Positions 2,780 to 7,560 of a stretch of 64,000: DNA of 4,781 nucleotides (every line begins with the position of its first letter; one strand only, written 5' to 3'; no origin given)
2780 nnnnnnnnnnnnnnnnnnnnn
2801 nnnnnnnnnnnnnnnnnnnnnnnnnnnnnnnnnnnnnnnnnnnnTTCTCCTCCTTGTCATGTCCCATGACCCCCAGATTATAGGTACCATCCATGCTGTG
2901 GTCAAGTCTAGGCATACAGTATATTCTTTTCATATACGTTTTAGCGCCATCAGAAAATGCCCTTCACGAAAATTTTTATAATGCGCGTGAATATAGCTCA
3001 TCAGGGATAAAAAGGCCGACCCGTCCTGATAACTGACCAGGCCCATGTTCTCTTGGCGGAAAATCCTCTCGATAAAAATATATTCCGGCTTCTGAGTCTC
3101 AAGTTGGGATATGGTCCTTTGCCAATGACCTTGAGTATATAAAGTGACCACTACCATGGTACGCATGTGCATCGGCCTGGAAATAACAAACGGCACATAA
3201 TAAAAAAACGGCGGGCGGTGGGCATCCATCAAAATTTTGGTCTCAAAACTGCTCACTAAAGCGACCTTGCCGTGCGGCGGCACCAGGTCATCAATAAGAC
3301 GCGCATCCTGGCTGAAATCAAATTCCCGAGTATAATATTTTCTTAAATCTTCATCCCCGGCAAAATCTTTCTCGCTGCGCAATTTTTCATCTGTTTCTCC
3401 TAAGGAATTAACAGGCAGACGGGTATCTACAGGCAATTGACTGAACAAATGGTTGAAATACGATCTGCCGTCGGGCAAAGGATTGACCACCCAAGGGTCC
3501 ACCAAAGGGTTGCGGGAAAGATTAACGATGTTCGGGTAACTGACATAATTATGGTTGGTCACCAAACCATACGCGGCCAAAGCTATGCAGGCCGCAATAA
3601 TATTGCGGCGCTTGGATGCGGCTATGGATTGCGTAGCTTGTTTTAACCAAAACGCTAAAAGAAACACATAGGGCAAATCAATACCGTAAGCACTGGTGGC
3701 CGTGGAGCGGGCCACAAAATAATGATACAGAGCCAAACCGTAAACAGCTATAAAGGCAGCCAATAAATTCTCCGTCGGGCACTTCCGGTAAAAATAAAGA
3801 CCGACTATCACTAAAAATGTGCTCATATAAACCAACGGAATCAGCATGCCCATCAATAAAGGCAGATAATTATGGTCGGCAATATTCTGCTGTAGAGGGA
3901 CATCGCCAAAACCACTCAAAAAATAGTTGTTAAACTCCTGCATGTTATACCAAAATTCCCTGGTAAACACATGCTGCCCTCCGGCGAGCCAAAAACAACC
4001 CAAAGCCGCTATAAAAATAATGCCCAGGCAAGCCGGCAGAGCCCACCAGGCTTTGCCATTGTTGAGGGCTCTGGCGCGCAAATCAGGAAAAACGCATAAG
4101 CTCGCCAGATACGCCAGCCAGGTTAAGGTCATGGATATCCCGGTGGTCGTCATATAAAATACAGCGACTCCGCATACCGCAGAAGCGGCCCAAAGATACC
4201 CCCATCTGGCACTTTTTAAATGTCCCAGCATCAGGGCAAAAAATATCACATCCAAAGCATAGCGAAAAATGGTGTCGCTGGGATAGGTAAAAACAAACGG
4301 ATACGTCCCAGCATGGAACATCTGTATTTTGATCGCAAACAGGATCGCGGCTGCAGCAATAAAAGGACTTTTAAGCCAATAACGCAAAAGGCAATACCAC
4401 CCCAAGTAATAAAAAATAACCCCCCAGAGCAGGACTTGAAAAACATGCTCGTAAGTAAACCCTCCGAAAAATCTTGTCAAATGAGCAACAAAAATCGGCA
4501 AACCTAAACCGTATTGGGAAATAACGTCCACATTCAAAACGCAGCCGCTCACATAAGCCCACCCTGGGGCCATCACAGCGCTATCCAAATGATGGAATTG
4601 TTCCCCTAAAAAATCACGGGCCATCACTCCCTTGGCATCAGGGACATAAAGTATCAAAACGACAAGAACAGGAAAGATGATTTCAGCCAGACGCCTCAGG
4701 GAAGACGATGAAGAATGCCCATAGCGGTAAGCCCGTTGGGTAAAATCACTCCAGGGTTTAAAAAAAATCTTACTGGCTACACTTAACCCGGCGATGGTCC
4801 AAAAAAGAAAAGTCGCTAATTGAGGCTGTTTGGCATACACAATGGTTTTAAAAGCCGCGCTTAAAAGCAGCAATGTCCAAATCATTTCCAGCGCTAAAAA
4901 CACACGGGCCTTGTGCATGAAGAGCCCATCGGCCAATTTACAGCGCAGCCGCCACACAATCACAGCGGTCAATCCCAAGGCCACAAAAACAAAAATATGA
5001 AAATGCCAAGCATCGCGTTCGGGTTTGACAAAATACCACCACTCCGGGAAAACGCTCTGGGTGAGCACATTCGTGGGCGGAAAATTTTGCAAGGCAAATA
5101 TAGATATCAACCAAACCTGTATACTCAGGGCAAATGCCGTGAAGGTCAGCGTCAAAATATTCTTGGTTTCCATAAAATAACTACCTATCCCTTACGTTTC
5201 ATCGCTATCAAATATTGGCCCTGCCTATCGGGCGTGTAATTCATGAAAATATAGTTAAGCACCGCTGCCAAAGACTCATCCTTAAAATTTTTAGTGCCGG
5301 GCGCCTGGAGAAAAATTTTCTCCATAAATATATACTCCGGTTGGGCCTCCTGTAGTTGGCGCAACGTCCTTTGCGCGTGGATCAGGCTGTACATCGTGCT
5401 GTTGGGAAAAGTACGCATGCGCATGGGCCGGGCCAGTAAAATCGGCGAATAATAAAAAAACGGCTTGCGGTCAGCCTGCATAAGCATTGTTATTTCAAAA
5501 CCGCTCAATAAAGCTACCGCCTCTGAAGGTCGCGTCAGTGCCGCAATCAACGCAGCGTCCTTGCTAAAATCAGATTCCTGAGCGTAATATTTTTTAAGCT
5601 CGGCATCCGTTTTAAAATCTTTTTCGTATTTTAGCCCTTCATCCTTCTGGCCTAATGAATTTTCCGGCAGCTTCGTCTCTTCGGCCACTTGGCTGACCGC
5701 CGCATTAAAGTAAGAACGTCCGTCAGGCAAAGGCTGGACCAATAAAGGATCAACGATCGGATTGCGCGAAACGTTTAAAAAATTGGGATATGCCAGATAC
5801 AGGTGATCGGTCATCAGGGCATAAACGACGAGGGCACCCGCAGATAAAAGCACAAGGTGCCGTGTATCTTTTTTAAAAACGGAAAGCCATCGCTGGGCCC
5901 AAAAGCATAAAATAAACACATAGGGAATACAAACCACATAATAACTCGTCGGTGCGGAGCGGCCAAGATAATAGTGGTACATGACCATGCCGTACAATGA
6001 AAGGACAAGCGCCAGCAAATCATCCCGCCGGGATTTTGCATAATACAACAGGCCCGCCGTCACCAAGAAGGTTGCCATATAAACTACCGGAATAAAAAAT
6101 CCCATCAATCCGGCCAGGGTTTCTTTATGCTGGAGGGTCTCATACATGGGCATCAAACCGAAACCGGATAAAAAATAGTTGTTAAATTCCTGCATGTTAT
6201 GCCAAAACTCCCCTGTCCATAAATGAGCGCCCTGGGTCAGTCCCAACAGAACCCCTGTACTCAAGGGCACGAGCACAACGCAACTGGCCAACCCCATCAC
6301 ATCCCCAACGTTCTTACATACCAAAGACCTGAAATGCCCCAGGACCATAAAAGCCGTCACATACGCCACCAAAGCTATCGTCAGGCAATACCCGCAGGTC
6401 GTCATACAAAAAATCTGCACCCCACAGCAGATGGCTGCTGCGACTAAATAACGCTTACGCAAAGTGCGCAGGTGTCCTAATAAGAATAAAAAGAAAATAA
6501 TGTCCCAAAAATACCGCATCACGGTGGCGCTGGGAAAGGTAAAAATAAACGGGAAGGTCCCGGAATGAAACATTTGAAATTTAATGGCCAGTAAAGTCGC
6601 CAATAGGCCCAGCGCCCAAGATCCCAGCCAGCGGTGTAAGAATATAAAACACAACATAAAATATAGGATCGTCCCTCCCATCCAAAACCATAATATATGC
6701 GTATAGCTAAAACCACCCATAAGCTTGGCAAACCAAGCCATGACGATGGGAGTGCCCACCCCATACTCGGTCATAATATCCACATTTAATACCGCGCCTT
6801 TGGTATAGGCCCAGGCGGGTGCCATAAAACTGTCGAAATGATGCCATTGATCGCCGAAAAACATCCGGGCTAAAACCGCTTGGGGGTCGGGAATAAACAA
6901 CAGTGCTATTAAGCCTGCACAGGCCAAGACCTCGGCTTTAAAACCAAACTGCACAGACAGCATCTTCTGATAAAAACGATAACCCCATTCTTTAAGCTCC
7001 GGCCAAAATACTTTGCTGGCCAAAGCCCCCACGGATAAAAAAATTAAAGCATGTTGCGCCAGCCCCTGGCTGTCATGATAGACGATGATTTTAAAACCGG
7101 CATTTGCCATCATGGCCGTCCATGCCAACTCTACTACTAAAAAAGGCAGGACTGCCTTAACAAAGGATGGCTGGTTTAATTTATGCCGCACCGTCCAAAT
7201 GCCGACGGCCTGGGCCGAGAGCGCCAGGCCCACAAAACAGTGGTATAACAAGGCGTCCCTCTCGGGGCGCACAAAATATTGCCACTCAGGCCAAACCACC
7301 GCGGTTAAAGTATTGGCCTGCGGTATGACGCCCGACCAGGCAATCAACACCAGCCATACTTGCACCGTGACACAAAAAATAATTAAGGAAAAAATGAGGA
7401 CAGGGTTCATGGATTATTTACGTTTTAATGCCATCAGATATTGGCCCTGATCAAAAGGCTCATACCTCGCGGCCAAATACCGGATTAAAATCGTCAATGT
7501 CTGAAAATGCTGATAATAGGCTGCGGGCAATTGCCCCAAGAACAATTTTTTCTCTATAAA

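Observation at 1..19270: Envelope-glycan locus built almost entirely from large polytopic membrane proteins, including a four-gene tandem paralog array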

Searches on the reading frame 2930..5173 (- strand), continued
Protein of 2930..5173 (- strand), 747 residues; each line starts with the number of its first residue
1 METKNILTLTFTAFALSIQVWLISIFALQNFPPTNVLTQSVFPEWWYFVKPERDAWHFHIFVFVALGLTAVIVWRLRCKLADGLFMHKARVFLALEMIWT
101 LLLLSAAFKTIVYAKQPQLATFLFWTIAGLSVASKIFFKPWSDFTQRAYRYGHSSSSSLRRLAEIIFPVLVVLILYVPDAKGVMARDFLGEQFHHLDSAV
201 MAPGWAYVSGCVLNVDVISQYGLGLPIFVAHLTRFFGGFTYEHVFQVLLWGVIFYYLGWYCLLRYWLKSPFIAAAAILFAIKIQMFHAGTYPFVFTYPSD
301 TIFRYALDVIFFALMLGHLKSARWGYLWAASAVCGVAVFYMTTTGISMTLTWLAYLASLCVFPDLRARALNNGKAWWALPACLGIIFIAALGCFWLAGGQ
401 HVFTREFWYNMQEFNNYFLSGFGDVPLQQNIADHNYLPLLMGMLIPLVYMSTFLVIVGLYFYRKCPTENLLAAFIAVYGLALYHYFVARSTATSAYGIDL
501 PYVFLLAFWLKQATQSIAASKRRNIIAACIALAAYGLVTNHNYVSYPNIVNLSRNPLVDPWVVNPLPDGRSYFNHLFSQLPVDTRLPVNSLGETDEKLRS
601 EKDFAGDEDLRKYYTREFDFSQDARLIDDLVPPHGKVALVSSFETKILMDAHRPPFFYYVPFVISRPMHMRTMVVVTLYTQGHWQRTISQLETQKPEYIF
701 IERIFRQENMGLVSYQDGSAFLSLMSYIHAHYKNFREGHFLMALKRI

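Call 77: find_related_loci(query=A1, collection=metagenome_contigs, flank=10000)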
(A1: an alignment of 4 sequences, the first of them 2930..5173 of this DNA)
Query A1 (747 aa) in metagenome_contigs; peptide patterns used: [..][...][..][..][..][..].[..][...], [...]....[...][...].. (x = any residue, [..] = any of these).
485 stretches matched a pattern; 15 encode a relative of the query (tblastn E <= 1e-3); 13 distinct loci.
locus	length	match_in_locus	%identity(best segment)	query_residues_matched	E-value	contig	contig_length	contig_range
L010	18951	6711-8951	92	1-747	0e+0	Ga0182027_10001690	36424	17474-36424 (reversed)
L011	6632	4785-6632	58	4-619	0e+0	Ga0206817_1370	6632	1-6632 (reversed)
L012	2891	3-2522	46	6-746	0e+0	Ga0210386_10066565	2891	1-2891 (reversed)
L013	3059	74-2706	43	4-746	0e+0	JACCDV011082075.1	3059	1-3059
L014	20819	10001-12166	67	2-746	0e+0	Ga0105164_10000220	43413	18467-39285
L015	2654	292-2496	43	6-746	0e+0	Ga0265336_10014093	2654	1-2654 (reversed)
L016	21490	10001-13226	43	2-746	0e+0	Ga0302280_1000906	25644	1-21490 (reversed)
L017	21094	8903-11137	68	2-746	0e+0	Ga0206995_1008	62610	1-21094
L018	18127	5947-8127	40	19-746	8e-170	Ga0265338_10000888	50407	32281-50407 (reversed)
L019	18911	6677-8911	41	3-746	0e+0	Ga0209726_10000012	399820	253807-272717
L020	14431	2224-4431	42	6-746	0e+0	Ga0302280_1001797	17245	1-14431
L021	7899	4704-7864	31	1-746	5e-109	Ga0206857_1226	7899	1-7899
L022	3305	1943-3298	27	2-458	5e-35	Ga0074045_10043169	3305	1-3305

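Call 79: search_protein_families(library=ncbifam, max_evalue=0.001, proteins=[L009:4056-4781:+, L014:9290-9985:+, L004:2096-2923:+, L011:4053-4748:+])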
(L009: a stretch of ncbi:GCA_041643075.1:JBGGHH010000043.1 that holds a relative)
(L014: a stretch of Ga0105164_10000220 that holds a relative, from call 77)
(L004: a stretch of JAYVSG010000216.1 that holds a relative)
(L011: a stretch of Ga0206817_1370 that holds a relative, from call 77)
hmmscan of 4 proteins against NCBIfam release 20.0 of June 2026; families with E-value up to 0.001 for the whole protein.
L009:4056-4781:+ (241 aa): 10 families
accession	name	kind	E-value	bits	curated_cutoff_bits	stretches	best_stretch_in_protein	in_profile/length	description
TIGR03937.1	PgaC_IcaA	equivalog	1e-13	51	422.3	1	1-103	46-147/407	poly-beta-1,6-N-acetyl-D-glucosamine synthase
NF047588.1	GlcsyltransPgfSStrep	equivalog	2.7e-09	36.7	500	1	2-107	3-107/308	glycosyltransferase PgfS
NF047683.1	TeichurnBiosyTuaG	equivalog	1.8e-08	34.3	400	1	2-123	8-127/252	teichuronic acid biosynthesis protein TuaG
NF007482.0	PRK10073.1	equivalog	1.2e-07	31.1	423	1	2-96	8-96/334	glycosyltransferase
NF050050.1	ProtGlycPglI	equivalog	1.2e-06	28.1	500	1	2-134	4-133/306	GalNAc(5)-diNAcBac-PP-undecaprenol beta-1,3-glucosyltransferase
NF038302.1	EPS_HpsE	equivalog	2.1e-05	23.7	300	1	2-80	3-82/307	hormogonium polysaccharide biosynthesis glycosyltransferase HpsE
TIGR04283.1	glyco_like_mftF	equivalog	3.6e-05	23.5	182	1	2-129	1-118/221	TIGR04283 family arsenosugar biosynthesis glycosyltransferase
NF041875.1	EPS_EpsD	equivalog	8.1e-05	22.2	370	1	3-98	2-93/325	exopolysaccharide biosynthesis glycosyltransferase EpsD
NF041391.1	DPhHxTase_Halo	equivalog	0.00017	20.6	375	1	18-99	9-83/213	dolichyl-phosphate hexose transferase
NF007986.1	PRK10714.1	equivalog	0.00025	20.2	529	1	2-142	8-148/316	undecaprenyl-phosphate 4-deoxy-4-formamido-L-arabinose transferase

L014:9290-9985:+ (232 aa): 13 families
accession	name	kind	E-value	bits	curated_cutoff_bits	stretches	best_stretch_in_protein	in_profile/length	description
NF007986.1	PRK10714.1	equivalog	5.4e-19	68.3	529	1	10-218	8-216/316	undecaprenyl-phosphate 4-deoxy-4-formamido-L-arabinose transferase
NF047588.1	GlcsyltransPgfSStrep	equivalog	3.6e-17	62.6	500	1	9-210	2-203/308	glycosyltransferase PgfS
NF041391.1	DPhHxTase_Halo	equivalog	4.1e-12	45.6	375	1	15-209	2-189/213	dolichyl-phosphate hexose transferase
TIGR03937.1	PgaC_IcaA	equivalog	1.4e-11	44.1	422.3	1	9-113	46-147/407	poly-beta-1,6-N-acetyl-D-glucosamine synthase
TIGR04182.1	glyco_TIGR04182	equivalog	5.9e-10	39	325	1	11-208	3-196/293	S-layer glycoprotein N-glycosyltransferase AglJ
NF047683.1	TeichurnBiosyTuaG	equivalog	3.8e-09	36.6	400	1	10-115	8-110/252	teichuronic acid biosynthesis protein TuaG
NF007482.0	PRK10073.1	equivalog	5.8e-08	32.1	423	1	7-114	5-108/334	glycosyltransferase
TIGR04283.1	glyco_like_mftF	equivalog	7.4e-08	32.2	182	1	10-146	1-129/221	TIGR04283 family arsenosugar biosynthesis glycosyltransferase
NF038302.1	EPS_HpsE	equivalog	3e-07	29.7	300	1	9-95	2-90/307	hormogonium polysaccharide biosynthesis glycosyltransferase HpsE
NF053739.1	GlytfEpsEBac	equivalog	6.4e-07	28.6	450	1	10-107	3-98/265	glycosyltransferase EpsE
NF041875.1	EPS_EpsD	equivalog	1.4e-06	28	370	1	10-113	1-101/325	exopolysaccharide biosynthesis glycosyltransferase EpsD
NF050050.1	ProtGlycPglI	equivalog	2.2e-06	27.2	500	1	9-127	3-120/306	GalNAc(5)-diNAcBac-PP-undecaprenol beta-1,3-glucosyltransferase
NF010496.0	PRK13915.1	equivalog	2.8e-05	23.3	262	1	9-58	32-81/307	glucosyl-3-phosphoglycerate synthase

L004:2096-2923:+ (276 aa): 6 families
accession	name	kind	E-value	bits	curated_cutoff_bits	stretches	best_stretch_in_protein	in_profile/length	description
NF047588.1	GlcsyltransPgfSStrep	equivalog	6.7e-09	35.4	500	1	40-207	3-165/308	glycosyltransferase PgfS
TIGR04182.1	glyco_TIGR04182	equivalog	1.1e-07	31.5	325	1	57-240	15-190/293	S-layer glycoprotein N-glycosyltransferase AglJ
NF007986.1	PRK10714.1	equivalog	2.6e-06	26.7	529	1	40-181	8-145/316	undecaprenyl-phosphate 4-deoxy-4-formamido-L-arabinose transferase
NF007482.0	PRK10073.1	equivalog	9.9e-06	24.8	423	1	36-138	4-98/334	glycosyltransferase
NF047683.1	TeichurnBiosyTuaG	equivalog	0.00018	21.2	400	1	37-138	5-99/252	teichuronic acid biosynthesis protein TuaG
TIGR03937.1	PgaC_IcaA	equivalog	0.00064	18.8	422.3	1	36-138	43-138/407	poly-beta-1,6-N-acetyl-D-glucosamine synthase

L011:4053-4748:+ (232 aa): 15 families
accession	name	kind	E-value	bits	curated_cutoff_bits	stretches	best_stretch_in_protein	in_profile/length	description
NF007986.1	PRK10714.1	equivalog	1.1e-22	80.5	529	1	9-170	8-171/316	undecaprenyl-phosphate 4-deoxy-4-formamido-L-arabinose transferase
NF047588.1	GlcsyltransPgfSStrep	equivalog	2.5e-17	63.1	500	1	9-211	3-204/308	glycosyltransferase PgfS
TIGR03937.1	PgaC_IcaA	equivalog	1.1e-11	44.3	422.3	1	7-100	45-135/407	poly-beta-1,6-N-acetyl-D-glucosamine synthase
NF047683.1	TeichurnBiosyTuaG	equivalog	4.2e-11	43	400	1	4-108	3-104/252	teichuronic acid biosynthesis protein TuaG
TIGR04182.1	glyco_TIGR04182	equivalog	1.5e-09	37.7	325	1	10-208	3-196/293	S-layer glycoprotein N-glycosyltransferase AglJ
NF050050.1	ProtGlycPglI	equivalog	4.7e-09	36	500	1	7-124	2-117/306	GalNAc(5)-diNAcBac-PP-undecaprenol beta-1,3-glucosyltransferase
TIGR04283.1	glyco_like_mftF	equivalog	9.1e-09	35.2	182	1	9-115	1-97/221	TIGR04283 family arsenosugar biosynthesis glycosyltransferase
NF038302.1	EPS_HpsE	equivalog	2e-08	33.6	300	1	9-97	3-93/307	hormogonium polysaccharide biosynthesis glycosyltransferase HpsE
NF041391.1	DPhHxTase_Halo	equivalog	6.9e-08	31.7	375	1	15-196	3-177/213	dolichyl-phosphate hexose transferase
NF053739.1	GlytfEpsEBac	equivalog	1e-07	31.3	450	1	7-100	1-92/265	glycosyltransferase EpsE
NF007482.0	PRK10073.1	equivalog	1.6e-07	30.7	423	1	6-107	5-102/334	glycosyltransferase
NF041875.1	EPS_EpsD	equivalog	1.5e-06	27.9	370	1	9-123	1-112/325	exopolysaccharide biosynthesis glycosyltransferase EpsD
NF010496.0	PRK13915.1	equivalog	2.6e-05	23.5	262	1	9-74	33-98/307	glucosyl-3-phosphoglycerate synthase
NF045692.1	OglycostaseCruG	equivalog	0.00041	19.4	600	1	9-122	43-160/386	2'-O-glycosyltransferase CruG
TIGR04195.1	S_glycosyl_SunS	equivalog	0.00096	18.1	350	0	13-97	63-138/421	SunS family peptide S-glycosyltransferase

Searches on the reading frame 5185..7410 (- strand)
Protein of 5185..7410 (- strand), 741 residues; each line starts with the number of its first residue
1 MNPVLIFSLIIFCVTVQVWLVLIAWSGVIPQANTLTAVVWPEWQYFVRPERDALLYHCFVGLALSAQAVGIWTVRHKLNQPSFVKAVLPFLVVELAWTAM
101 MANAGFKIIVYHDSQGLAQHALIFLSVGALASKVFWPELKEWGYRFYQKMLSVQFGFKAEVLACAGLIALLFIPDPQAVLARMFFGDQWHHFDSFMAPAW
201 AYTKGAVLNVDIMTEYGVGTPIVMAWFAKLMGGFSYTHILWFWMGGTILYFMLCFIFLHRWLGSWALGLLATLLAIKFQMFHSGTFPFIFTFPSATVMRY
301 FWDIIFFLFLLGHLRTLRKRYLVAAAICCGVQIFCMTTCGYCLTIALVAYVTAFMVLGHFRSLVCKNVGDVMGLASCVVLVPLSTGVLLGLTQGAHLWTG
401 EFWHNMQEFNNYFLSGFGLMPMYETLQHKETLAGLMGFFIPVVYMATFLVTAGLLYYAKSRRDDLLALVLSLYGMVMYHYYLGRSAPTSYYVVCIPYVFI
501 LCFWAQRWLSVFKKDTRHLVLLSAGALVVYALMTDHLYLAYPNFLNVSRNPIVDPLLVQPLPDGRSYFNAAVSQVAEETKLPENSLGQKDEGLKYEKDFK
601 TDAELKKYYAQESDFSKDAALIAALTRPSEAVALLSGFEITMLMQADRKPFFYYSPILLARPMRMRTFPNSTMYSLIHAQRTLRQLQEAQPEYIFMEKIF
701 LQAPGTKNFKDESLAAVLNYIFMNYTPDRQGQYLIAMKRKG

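Call 8: search_protein_families(library=pfam, max_evalue=0.1, proteins=[window:5185-7410:-])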
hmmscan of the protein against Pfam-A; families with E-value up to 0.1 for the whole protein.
window:5185-7410:- (741 aa): 0 families

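Call 10: search_protein_families(library=ncbifam, max_evalue=0.1, proteins=[window:5185-7410:-])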
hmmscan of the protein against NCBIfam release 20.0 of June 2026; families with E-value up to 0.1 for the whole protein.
window:5185-7410:- (741 aa): 0 families

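Call 24: predict_structure(alignment_id=A2)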
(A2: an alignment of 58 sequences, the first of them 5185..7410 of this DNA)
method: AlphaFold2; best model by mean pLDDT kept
length: 741 residues; sequences in the alignment: 58
mean_pLDDT: 89.6   pTM: 0.90
mean pLDDT of the five models: 89.6, 89.1, 88.9, 88.3, 87.0
residues with pLDDT >= 90: 484; 70-90: 215; 50-70: 31; < 50: 11
segments of 3 or more residues with pLDDT < 50: 42-47
pLDDT, mean of each block of 10 residues (from residue 1): 86 92 76 51 52 80 90 86 87 94 88 80 93 93 90 84 96 96 92 92 95 89 96 95 97 97 95 96 87 89 97 95 97 93 96 92 88 91 96 93 87 72 79 85 96 93 95 90 71 91 96 91 94 91 91 88 87 86 92 92 96 96 96 96 97 93 90 88 96 96 64 89 96 97 79
secondary structure, 60 per line:
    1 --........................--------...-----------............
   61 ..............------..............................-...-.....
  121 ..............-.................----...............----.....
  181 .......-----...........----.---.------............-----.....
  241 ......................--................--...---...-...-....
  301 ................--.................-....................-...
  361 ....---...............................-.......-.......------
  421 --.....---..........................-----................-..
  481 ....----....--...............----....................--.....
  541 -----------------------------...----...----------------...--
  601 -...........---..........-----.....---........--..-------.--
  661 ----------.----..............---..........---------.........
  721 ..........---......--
elements in order (helices of 4 or more, strands of 3 or more residues): H3-26 H49-74 H81-110 H116-134 H136-152 H157-171 H176-187 H193-203 H219-230 H236-262 H265-280 H297-316 H319-335 H337-356 H358-364 H368-398 H400-406 H408-414 H423-427 H431-456 H462-477 H479-484 H489-492 H495-509 H514-533 H536-540 H602-612 H616-625 E631-635 H639-646 H676-689 E693-697 H698-702 H712-724 E725-730 E734-739

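Call 28: search_solved_structures(query=A2, max_evalue=10)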
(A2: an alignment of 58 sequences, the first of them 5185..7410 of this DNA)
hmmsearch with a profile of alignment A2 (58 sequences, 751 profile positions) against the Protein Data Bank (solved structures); distinct sequences matched with E-value up to 10: 0.

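Call 44: fold_search(model_id=the predicted structure, library=pdb)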
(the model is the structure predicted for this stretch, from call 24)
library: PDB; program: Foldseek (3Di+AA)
matches with E <= 10: 253; with E <= 0.001: 20
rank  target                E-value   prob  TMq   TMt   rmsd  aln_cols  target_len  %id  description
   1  8agb_A                2.2e-05  1.00  0.38  0.43  12.5       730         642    9  Structure of yeast oligosaccharylransferase complex with lipid-linked oligosaccharide bound (released 2022-12-07)
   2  7oci_F                2.7e-05  1.00  0.38  0.43  12.1       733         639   10  Cryo-EM structure of yeast Ost6p containing oligosaccharyltransferase complex (released 2022-02-16)
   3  5gmy_A                2.9e-05  1.00  0.32  0.29  19.0       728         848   11  Crystal structure of the Archaeoglobus fulgidus oligosaccharyltransferase (O29867_ARCFU) tethered with an acceptor pep (released 2017-02-01)
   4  7zlh_A                3.5e-05  1.00  0.37  0.40  11.1       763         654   10  Cryo-EM structure of C-mannosyltransferase CeDPY19, in apo state, bound to CMT2-Fab and anti-Fab nanobody (released 2023-01-11)
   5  6ezn_F                4.0e-05  1.00  0.39  0.43  13.5       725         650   10  Cryo-EM structure of the yeast oligosaccharyltransferase (OST) complex (released 2018-01-17)
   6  7e9s_A                8.3e-05  1.00  0.34  0.30  15.9       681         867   11  Archaeal oligosaccharyltransferase AglB from Archaeoglobus fulgidus in complex with an inhibitory peptide and a dolich (released 2021-09-08)
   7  8age_A                1.0e-04  1.00  0.39  0.43  13.0       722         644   10  Structure of yeast oligosaccharylransferase complex with acceptor peptide bound (released 2022-12-07)
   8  5f15                  1.0e-04  1.00  0.36  0.46  12.9       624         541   13  Crystal Structure of ArnT from Cupriavidus metallidurans bound to Undecaprenyl phosphate (released 2016-02-17)
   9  3wak                  1.1e-04  1.00  0.33  0.29  15.6       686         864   12  Crystal structure of the Archaeoglobus fulgidus oligosaccharyltransferase (O29867_ARCFU) in the apo form (released 2013-10-30)
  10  3waj                  1.3e-04  1.00  0.32  0.30  16.8       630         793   13  Crystal structure of the Archaeoglobus fulgidus oligosaccharyltransferase (O29867_ARCFU) complex with Zn and sulfate (released 2013-10-30)
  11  6c26_A                1.5e-04  1.00  0.39  0.43  13.5       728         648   10  The Cryo-EM structure of a eukaryotic oligosaccharyl transferase complex (released 2018-01-31)
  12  7zli_A                1.5e-04  1.00  0.37  0.40  11.2       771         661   11  Cryo-EM structure of C-mannosyltransferase CeDPY19, in complex with Dol25-P-Man and bound to CMT2-Fab and anti-Fab nan (released 2023-01-11)
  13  6ftg_5                1.6e-04  1.00  0.39  0.44  14.6       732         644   10  Subtomogram average of OST-containing ribosome-translocon complexes from canine rough microsomal membranes (released 2018-03-21)
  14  5ezm                  1.9e-04  1.00  0.34  0.44  11.9       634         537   13  Crystal Structure of ArnT from Cupriavidus metallidurans in the apo state (released 2016-02-17)
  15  8if8_B                1.9e-04  1.00  0.39  0.45   9.6       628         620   11  Arabinosyltransferase AftA (released 2023-05-31)
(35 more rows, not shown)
